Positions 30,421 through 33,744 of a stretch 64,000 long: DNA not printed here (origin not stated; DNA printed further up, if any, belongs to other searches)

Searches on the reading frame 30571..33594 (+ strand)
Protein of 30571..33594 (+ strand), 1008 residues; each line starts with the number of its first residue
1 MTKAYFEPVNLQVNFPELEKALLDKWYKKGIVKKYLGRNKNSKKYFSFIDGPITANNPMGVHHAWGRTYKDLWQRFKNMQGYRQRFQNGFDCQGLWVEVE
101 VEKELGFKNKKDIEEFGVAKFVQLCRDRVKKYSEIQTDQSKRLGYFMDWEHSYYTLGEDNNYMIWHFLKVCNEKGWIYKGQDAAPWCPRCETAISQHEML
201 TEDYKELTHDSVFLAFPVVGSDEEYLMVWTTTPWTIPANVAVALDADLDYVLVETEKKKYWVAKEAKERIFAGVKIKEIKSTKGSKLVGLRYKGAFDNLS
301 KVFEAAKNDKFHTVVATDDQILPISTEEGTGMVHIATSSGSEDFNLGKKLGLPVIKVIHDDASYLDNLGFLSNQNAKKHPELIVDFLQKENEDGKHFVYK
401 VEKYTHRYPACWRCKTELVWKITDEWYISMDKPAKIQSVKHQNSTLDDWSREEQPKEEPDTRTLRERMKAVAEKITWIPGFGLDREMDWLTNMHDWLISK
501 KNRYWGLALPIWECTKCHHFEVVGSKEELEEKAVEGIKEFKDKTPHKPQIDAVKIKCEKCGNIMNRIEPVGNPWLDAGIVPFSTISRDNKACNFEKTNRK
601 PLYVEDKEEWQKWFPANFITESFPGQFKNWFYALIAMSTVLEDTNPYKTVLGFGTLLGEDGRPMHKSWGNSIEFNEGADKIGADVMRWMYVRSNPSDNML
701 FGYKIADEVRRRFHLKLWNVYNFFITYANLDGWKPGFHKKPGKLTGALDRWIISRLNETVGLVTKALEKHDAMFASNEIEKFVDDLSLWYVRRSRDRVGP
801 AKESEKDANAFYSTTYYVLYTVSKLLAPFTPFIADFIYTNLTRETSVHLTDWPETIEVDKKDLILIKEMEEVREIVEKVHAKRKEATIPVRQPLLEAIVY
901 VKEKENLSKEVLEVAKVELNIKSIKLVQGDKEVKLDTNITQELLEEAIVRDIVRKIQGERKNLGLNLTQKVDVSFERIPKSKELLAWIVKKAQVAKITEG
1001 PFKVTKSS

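Call 12: search_protein_families(library=pfam, max_evalue=0.0001, proteins=[window:30571-33594:+])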
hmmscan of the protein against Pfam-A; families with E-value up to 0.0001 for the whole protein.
seq(1008 aa): 4 families
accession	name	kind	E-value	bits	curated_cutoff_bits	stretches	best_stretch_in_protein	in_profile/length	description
PF00133.28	tRNA-synt_1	-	3.9e-76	256.9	22.7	1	22-697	2-409/414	tRNA synthetases class I (I, L, M and V)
PF08264.19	Anticodon_1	-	2.6e-28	99.2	25.1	1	749-895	1-144/148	Anticodon-binding domain of tRNA ligase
PF19302.4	DUF5915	-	9.9e-10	38.7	27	1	867-982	40-151/195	Domain of unknown function (DUF5915)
PF09334.17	tRNA-synt_1g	-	2.2e-05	23.8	20.1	0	56-196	11-132/391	tRNA synthetases class I (M)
